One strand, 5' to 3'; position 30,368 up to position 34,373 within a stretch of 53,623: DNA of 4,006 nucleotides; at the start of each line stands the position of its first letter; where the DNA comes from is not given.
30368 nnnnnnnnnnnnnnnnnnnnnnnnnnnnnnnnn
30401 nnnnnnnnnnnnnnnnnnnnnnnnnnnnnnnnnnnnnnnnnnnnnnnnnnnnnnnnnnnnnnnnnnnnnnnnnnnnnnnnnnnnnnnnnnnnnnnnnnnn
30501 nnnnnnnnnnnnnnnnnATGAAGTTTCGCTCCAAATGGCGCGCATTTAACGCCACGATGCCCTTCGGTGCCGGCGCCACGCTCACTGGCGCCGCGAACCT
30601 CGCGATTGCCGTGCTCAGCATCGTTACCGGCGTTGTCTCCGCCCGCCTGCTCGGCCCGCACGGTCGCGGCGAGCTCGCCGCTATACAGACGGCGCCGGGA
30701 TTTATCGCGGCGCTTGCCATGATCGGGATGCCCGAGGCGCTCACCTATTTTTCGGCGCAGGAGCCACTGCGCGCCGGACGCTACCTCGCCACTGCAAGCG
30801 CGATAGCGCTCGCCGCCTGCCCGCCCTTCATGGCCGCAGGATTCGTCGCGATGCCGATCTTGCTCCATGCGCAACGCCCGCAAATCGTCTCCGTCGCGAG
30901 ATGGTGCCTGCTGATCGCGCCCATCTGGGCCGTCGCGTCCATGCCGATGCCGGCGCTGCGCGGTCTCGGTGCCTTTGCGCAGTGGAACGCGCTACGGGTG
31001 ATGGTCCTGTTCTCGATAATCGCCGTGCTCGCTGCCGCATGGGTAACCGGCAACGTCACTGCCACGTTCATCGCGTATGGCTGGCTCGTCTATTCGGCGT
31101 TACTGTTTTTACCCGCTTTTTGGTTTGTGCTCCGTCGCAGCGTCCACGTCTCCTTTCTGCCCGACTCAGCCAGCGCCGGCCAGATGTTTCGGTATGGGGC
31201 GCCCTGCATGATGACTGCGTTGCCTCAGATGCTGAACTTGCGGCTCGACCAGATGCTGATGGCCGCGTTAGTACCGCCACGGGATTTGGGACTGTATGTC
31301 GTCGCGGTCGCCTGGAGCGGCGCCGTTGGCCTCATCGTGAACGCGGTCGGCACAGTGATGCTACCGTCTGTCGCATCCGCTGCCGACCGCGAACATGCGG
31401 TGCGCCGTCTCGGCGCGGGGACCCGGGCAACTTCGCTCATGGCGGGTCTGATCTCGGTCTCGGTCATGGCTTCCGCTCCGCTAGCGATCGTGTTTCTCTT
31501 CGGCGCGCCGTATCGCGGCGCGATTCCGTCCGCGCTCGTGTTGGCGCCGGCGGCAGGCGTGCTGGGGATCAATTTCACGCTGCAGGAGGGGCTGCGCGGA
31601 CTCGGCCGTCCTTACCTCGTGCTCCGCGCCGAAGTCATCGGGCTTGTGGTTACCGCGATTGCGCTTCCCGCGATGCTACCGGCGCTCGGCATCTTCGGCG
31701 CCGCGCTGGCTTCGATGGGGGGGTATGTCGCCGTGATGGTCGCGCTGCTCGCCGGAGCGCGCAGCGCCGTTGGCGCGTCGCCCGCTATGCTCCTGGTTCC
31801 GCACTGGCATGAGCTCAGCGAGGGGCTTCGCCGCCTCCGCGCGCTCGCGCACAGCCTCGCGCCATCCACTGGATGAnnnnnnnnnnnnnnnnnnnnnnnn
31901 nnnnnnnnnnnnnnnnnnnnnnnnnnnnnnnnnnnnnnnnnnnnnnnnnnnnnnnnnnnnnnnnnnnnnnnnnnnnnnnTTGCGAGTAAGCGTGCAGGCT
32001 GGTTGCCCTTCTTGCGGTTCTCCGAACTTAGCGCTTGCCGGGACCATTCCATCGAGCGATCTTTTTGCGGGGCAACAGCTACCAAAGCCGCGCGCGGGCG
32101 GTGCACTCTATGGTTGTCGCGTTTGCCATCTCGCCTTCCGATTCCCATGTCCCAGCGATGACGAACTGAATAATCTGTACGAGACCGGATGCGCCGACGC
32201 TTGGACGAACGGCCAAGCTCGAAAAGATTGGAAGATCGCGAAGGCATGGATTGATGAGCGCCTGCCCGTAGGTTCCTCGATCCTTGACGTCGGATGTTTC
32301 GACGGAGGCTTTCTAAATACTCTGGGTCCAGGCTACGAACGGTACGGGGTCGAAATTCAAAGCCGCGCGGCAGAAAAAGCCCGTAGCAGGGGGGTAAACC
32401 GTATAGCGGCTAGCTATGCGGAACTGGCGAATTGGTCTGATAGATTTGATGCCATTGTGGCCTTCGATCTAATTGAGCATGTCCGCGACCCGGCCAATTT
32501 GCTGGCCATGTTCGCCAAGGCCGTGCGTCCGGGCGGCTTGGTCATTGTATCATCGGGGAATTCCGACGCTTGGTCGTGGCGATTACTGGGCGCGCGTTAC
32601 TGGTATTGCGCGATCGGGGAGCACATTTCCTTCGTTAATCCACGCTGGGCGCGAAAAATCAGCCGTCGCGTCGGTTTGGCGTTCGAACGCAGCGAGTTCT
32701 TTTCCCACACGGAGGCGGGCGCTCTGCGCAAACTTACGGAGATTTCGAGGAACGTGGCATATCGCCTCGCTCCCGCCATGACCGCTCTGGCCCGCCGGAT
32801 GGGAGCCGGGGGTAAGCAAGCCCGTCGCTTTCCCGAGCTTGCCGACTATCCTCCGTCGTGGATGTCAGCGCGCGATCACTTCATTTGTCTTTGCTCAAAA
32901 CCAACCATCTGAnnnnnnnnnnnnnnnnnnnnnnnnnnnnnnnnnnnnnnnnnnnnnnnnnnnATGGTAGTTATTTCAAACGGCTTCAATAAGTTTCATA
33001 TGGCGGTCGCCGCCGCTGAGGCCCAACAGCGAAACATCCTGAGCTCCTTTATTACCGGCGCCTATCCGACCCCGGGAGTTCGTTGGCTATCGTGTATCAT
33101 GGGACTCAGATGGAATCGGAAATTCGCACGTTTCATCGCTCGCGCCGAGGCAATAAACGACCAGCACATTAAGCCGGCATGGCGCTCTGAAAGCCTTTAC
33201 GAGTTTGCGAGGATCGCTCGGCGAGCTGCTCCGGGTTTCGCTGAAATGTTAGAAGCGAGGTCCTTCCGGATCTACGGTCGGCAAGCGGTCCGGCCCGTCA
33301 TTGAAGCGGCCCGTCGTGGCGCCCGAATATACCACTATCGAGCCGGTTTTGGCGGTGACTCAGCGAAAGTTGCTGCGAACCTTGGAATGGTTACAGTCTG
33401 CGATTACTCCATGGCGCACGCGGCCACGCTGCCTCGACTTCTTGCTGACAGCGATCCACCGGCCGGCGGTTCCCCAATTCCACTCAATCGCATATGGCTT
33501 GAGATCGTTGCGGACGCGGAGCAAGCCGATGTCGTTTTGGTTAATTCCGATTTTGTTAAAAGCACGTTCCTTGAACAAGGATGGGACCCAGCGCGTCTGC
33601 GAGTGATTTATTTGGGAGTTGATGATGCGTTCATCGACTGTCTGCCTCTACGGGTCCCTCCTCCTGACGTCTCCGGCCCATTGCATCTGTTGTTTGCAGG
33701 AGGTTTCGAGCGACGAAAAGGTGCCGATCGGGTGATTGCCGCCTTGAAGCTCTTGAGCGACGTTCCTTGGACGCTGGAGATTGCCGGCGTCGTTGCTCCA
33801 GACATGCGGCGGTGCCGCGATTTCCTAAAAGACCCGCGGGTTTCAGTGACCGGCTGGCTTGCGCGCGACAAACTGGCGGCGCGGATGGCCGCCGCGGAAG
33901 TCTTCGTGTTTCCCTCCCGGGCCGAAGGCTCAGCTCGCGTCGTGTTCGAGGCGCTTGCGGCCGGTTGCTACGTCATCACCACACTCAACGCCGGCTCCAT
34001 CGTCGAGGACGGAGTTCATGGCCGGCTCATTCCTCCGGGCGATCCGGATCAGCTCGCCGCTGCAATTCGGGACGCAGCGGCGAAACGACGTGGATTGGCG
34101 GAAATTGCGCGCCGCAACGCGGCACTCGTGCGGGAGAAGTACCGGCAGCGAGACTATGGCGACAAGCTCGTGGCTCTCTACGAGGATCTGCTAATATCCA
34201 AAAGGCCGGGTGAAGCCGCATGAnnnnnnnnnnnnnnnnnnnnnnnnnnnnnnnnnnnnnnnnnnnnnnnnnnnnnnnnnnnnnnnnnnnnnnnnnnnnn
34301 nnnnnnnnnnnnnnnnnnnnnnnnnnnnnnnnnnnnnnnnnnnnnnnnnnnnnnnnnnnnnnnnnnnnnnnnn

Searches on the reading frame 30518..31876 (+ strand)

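Call 67: search_protein_families(library=pfam, proteins=[window:30518-31876:+], max_evalue=0.00001)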
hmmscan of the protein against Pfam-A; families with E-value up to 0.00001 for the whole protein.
window:30518-31876:+ (452 aa): 2 families
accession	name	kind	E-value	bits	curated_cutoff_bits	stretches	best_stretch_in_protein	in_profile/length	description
PF13440.11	Polysacc_synt_3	-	4.2e-10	39.8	23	1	42-336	3-292/293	Polysaccharide biosynthesis protein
PF01943.22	Polysacc_synt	-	7.8e-10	39.1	28.2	1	18-285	3-270/274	Polysaccharide biosynthesis protein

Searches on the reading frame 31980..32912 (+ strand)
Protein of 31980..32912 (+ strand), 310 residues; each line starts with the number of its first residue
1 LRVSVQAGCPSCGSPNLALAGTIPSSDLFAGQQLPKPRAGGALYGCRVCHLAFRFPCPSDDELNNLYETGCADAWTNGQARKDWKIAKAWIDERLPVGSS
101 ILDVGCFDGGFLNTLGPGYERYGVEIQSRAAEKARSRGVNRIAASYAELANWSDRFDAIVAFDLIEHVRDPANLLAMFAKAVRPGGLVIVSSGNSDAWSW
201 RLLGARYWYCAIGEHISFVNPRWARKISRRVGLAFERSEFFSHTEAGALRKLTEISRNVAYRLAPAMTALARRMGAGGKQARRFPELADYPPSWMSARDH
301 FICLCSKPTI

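Call 67: search_protein_families(library=pfam, proteins=[window:31980-32912:+], max_evalue=0.00001)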
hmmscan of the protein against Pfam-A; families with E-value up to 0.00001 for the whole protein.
window:31980-32912:+ (310 aa): 6 families
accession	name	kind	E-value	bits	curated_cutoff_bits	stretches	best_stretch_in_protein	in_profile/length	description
PF13489.12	Methyltransf_23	-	1.7e-20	73.8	27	1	93-234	18-160/164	Methyltransferase domain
PF08241.18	Methyltransf_11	-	4.6e-11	43.7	21.2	1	102-190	1-95/95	Methyltransferase domain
PF08242.18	Methyltransf_12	-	1.2e-09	39.2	30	1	102-187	1-97/98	Methyltransferase domain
PF07021.18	MetW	-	9.1e-09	35.7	21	1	90-202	6-119/193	Methionine biosynthesis protein MetW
PF13649.12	Methyltransf_25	-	2.1e-08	35.2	27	1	101-186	1-97/97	Methyltransferase domain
PF13847.12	Methyltransf_31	-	4.6e-07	30.1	27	1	98-196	4-115/145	Methyltransferase domain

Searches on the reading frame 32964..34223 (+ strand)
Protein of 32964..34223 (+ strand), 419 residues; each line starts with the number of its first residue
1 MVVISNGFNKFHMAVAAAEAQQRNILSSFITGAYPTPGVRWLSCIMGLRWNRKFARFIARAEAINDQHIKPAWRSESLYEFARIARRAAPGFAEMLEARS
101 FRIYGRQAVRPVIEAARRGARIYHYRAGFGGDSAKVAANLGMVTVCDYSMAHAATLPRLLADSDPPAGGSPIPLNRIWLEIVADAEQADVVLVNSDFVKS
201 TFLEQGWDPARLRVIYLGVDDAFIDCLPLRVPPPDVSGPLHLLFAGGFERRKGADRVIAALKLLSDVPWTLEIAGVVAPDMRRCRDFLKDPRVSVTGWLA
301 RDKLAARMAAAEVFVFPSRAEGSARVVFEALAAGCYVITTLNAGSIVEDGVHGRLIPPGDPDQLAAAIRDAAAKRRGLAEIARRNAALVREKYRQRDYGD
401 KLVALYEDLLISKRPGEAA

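Call 67: search_protein_families(library=pfam, proteins=[window:32964-34223:+], max_evalue=0.00001)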
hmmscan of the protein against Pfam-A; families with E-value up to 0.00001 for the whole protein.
window:32964-34223:+ (419 aa): 3 families
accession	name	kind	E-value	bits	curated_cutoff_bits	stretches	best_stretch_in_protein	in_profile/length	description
PF13692.12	Glyco_trans_1_4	-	2.4e-25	89.9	27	1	241-371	3-139/142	Glycosyl transferases group 1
PF00534.26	Glycos_transf_1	-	7.3e-21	74.9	26.4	1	239-384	15-167/172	Glycosyl transferases group 1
PF20706.3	GT4-conflict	-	8.5e-06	25.4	26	0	230-344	190-315/385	Family 4 Glycosyltransferase in conflict systems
